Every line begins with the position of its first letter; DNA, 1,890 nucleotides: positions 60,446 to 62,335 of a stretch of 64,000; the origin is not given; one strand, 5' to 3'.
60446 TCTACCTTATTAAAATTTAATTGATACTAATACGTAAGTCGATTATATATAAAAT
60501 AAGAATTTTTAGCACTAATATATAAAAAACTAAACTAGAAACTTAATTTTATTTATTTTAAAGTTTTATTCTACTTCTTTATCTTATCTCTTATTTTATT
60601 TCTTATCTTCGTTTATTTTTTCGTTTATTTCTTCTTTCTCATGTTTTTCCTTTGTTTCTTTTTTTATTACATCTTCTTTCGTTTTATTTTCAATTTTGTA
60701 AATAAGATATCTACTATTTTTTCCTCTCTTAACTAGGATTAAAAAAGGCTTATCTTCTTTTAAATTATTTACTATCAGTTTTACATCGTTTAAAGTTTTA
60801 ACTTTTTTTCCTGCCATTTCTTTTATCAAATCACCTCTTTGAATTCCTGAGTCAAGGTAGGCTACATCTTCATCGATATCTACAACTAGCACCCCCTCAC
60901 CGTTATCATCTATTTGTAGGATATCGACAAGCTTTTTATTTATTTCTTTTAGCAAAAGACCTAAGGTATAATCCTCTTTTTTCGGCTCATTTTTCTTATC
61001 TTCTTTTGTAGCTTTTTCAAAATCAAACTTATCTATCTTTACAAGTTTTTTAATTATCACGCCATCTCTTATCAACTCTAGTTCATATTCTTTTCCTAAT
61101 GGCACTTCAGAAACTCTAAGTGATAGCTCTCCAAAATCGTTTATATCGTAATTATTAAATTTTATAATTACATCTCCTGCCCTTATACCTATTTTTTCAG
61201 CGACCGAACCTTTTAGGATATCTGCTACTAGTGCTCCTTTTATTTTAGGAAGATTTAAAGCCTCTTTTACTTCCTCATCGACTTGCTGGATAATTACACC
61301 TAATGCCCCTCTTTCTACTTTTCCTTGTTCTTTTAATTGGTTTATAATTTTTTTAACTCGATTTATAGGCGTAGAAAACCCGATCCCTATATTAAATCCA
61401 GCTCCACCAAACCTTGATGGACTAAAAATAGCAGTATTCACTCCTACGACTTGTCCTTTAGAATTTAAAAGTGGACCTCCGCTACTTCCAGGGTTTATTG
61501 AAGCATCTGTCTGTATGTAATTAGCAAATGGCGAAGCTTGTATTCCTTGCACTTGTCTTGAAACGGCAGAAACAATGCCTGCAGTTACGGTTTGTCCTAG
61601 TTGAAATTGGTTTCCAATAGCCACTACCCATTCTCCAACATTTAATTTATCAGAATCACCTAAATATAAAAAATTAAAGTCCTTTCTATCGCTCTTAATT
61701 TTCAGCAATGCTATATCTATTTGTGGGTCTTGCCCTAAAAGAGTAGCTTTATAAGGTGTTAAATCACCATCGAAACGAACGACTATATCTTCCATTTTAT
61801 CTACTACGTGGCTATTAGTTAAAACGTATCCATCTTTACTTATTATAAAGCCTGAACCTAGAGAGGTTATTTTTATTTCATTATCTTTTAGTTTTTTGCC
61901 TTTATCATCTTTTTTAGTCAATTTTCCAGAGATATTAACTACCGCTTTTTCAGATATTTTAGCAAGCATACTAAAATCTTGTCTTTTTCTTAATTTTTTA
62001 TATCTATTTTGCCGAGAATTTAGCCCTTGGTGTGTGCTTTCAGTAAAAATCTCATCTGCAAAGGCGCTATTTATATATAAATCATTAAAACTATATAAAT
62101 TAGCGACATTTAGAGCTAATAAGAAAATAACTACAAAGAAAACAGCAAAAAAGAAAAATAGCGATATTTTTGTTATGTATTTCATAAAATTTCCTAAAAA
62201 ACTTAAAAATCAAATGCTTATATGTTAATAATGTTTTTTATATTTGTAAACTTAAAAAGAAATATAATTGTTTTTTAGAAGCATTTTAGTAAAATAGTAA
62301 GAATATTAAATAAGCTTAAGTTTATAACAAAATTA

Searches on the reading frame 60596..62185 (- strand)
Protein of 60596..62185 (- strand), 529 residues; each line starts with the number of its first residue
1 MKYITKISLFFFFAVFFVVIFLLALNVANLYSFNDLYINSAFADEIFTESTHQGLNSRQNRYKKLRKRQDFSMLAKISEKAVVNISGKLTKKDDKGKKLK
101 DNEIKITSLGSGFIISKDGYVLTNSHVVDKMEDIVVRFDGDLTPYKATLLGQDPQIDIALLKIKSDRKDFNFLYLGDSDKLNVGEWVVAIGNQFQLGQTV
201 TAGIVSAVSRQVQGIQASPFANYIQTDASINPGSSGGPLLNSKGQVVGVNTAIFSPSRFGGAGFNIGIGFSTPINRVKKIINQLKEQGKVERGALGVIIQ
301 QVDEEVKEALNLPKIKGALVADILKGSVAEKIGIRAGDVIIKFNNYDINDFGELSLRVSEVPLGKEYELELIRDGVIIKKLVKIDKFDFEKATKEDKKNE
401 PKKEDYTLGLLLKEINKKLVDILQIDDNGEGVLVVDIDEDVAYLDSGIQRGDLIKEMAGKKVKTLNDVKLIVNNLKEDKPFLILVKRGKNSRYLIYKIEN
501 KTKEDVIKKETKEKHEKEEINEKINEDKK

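Call 90: search_protein_families(library=pfam, max_evalue=0.0001, proteins=[window:60596-62185:-])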
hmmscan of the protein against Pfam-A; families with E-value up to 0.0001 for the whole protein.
window:60596-62185:- (529 aa): 6 families
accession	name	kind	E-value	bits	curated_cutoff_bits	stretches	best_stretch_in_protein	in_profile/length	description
PF13365.12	Trypsin_2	-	2.2e-37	129.4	27.6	1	110-249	1-144/144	Trypsin-like peptidase domain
PF00089.32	Trypsin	-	7.2e-21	75.5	20.6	1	109-281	26-220/220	Trypsin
PF13180.12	PDZ_2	-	1.4e-13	51.4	27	2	293-377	1-73/80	PDZ domain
PF00595.29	PDZ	-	1.4e-10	41.9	23.2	1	289-355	7-64/81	PDZ domain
PF17820.7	PDZ_6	-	6.7e-09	35.8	27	1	320-348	2-30/54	PDZ domain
PF10459.15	Peptidase_S46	-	9.9e-05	21.6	22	0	102-129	41-68/698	Peptidase S46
